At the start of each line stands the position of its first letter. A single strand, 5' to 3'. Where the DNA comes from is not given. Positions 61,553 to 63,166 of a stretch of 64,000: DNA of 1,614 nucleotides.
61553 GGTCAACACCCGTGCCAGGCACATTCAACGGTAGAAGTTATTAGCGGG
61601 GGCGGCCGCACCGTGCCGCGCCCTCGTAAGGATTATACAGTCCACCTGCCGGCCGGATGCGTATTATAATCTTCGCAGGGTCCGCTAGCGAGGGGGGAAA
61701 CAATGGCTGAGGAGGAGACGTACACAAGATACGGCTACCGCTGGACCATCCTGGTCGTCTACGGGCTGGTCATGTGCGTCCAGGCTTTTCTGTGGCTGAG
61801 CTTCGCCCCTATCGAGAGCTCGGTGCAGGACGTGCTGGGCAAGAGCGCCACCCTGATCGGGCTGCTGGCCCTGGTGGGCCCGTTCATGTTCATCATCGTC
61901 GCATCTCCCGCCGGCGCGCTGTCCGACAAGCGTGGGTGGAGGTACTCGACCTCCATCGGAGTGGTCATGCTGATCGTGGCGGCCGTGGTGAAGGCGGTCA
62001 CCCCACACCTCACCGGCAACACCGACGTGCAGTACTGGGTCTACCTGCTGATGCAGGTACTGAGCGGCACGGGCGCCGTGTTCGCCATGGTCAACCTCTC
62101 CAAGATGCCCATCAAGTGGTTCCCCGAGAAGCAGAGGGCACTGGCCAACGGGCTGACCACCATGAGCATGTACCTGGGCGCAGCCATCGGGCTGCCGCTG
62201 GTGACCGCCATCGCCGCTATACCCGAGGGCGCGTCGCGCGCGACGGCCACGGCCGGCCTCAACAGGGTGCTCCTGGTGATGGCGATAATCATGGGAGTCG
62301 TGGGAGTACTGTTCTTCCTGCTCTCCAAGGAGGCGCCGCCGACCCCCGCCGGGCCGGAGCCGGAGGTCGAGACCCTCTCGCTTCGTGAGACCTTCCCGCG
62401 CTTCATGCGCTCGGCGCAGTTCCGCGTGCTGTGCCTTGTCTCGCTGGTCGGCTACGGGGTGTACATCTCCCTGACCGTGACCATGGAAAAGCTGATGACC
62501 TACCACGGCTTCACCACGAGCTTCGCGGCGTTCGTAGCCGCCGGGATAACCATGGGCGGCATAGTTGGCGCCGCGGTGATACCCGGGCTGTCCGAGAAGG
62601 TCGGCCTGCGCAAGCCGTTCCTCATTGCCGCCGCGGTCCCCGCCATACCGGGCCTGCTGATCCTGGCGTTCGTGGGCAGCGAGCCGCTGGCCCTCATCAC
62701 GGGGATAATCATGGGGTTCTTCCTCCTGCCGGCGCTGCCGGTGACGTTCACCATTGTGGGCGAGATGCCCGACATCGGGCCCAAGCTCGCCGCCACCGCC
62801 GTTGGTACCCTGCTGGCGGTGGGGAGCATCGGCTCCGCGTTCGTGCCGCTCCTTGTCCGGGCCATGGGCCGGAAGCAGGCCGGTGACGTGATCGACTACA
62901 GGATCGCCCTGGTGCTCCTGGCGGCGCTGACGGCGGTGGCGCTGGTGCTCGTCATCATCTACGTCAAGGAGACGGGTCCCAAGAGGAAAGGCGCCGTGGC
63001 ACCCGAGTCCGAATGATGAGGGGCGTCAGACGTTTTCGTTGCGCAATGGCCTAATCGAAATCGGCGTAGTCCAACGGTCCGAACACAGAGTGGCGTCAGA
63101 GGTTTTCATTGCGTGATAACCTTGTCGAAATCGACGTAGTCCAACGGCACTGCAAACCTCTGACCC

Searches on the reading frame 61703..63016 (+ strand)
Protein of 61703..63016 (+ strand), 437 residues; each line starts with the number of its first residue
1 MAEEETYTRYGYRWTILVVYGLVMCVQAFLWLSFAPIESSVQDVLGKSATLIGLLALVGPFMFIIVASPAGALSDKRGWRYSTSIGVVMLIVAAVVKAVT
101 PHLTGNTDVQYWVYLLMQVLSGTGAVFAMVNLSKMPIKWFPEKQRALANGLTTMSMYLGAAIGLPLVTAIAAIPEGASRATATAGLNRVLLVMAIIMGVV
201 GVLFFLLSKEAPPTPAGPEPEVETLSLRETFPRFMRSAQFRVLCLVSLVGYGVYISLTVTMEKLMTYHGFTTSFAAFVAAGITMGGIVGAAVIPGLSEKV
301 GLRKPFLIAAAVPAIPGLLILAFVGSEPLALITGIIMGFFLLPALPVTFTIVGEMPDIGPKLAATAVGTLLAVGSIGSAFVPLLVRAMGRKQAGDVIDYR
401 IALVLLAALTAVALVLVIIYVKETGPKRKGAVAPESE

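Call 35: search_protein_families(library=pfam, proteins=[window:61703-63016:+])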
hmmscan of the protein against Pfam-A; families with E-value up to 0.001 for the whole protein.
window:61703-63016:+ (437 aa): 2 families
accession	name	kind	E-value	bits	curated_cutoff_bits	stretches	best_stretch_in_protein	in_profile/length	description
PF07690.21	MFS_1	-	1.3e-36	126.7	33.4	2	22-382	3-347/347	Major Facilitator Superfamily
PF13347.12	MFS_2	-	8.2e-08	31.6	27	1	42-343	25-329/427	MFS/sugar transport protein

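Call 56: find_encoding_contigs(protein=window:61703-63016:+, flank=10000, max_places=2)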
Protein window:61703-63016:+ (437 aa): 4 contigs read that carry it; 2 places shown.
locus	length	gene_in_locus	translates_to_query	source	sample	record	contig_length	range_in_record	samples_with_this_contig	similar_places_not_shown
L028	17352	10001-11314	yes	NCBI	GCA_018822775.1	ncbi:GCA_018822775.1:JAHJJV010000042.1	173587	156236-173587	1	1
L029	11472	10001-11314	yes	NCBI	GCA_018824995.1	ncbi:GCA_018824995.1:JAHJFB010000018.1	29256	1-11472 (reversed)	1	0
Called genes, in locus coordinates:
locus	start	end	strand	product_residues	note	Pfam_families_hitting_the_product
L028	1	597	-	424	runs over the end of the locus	-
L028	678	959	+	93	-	PF19124:DUF5808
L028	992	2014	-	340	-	-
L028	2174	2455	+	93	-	-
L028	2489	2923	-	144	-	PF09719:C_GCAxxG_C_C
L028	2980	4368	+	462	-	PF13380:CoA_binding_2, PF13607:Succ_CoA_lig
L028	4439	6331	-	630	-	PF00144:Beta-lactamase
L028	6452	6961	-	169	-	PF19620:DUF6125, PF14196:ATC_hydrolase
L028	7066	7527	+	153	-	PF16111:DUF4829 (weak)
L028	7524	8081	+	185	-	-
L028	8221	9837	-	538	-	PF01565:FAD_binding_4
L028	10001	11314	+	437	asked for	PF07690:MFS_1, PF13347:MFS_2, PF07690:MFS_1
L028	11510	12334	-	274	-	PF13240:Zn_Ribbon_1 (weak)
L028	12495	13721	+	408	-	PF09861:Lar_N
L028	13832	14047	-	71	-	PF07311:Dodecin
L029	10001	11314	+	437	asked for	PF07690:MFS_1, PF13347:MFS_2, PF07690:MFS_1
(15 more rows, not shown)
